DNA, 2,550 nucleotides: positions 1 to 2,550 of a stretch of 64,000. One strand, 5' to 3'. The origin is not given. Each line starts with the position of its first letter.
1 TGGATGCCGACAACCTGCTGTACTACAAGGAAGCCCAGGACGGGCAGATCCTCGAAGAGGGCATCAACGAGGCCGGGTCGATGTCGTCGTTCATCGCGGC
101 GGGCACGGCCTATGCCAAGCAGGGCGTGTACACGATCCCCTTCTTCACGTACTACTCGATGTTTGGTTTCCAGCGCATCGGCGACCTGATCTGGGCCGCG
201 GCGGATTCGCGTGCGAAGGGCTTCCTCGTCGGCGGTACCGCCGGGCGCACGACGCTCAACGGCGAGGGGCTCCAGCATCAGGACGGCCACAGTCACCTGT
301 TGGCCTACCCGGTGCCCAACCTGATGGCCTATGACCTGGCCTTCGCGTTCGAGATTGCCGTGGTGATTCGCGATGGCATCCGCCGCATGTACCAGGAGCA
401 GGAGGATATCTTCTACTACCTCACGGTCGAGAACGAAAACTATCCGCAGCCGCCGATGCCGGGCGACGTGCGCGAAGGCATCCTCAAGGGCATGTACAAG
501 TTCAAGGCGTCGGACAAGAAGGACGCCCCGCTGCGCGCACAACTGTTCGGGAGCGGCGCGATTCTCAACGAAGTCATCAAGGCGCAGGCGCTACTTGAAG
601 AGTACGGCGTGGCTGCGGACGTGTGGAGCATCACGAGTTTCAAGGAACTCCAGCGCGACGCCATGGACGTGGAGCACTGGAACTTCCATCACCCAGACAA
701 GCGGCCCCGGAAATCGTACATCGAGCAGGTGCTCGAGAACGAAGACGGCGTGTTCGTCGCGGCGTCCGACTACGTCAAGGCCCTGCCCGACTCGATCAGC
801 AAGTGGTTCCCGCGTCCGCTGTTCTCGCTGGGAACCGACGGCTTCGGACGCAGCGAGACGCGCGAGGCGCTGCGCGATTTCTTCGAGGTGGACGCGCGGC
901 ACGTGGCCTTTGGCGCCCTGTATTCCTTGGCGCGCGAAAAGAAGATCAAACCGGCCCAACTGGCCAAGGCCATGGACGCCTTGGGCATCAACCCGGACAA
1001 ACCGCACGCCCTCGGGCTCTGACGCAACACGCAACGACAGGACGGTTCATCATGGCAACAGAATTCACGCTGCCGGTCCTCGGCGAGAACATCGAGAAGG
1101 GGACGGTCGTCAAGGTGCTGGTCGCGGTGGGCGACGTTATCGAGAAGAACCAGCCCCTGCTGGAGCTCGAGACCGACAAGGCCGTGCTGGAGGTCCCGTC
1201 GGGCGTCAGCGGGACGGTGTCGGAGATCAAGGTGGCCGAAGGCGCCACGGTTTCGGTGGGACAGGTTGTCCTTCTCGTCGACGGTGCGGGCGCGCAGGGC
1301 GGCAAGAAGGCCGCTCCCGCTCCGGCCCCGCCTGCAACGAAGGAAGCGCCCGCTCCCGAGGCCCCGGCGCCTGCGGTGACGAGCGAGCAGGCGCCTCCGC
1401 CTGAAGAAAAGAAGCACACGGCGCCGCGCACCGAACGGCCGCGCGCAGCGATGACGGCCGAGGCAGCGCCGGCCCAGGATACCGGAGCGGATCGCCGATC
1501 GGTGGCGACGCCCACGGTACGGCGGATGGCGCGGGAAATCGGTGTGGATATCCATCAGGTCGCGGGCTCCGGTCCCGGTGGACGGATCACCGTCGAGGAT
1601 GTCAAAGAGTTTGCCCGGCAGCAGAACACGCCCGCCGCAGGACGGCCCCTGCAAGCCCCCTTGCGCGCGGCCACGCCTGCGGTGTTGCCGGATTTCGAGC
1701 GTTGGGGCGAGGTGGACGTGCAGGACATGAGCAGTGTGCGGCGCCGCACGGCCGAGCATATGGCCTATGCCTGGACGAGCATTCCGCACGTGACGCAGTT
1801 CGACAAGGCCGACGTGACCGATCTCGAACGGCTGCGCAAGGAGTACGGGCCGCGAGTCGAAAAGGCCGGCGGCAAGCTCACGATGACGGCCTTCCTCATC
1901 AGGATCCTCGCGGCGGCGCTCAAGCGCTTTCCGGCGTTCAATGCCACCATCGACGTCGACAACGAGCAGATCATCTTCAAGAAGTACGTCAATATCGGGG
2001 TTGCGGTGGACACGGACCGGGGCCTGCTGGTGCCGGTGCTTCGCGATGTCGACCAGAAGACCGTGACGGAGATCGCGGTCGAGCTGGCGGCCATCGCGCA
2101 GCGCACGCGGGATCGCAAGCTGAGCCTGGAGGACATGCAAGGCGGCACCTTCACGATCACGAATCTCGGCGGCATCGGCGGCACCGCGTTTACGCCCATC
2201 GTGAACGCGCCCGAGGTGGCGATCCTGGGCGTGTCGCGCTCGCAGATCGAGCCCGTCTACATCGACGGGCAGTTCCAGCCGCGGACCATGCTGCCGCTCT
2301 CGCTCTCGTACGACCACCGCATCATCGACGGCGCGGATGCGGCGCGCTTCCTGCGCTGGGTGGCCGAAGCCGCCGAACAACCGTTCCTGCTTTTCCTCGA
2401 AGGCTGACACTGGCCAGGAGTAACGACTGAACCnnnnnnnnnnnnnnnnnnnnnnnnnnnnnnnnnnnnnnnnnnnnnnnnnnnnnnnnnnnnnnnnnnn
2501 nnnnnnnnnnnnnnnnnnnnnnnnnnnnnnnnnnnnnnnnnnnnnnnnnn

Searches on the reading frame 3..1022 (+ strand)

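Call 16: search_protein_families(library=pfam, proteins=[window:3-1022:+], max_evalue=0.00001)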
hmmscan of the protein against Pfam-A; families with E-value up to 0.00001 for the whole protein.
window:3-1022:+ (339 aa): 2 families
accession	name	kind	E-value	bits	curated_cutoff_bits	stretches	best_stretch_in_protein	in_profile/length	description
PF17831.6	PDH_E1_M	-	5.9e-64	216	23.2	1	3-150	82-229/229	Pyruvate dehydrogenase E1 component middle domain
PF22613.1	Transketolase_C_1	-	1.3e-21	77.3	27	1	163-297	1-113/113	Transketolase-like TK C-terminal domain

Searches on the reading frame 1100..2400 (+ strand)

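Call 19: search_protein_families(library=pfam, proteins=[window:1100-2400:+], max_evalue=0.00001)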
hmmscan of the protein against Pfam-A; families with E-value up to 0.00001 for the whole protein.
window:1100-2400:+ (433 aa): 3 families
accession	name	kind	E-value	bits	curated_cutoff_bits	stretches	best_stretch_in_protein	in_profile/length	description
PF00198.28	2-oxoacid_dh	-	2.2e-87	292.8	23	1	205-432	4-231/232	2-oxoacid dehydrogenases acyltransferase (catalytic domain)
PF00364.28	Biotin_lipoyl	-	1.6e-16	60.3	22.1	1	3-58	16-71/73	Biotin-requiring enzyme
PF02817.22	E3_binding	-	1.7e-15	57.4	23.7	1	135-169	2-36/36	e3 binding domain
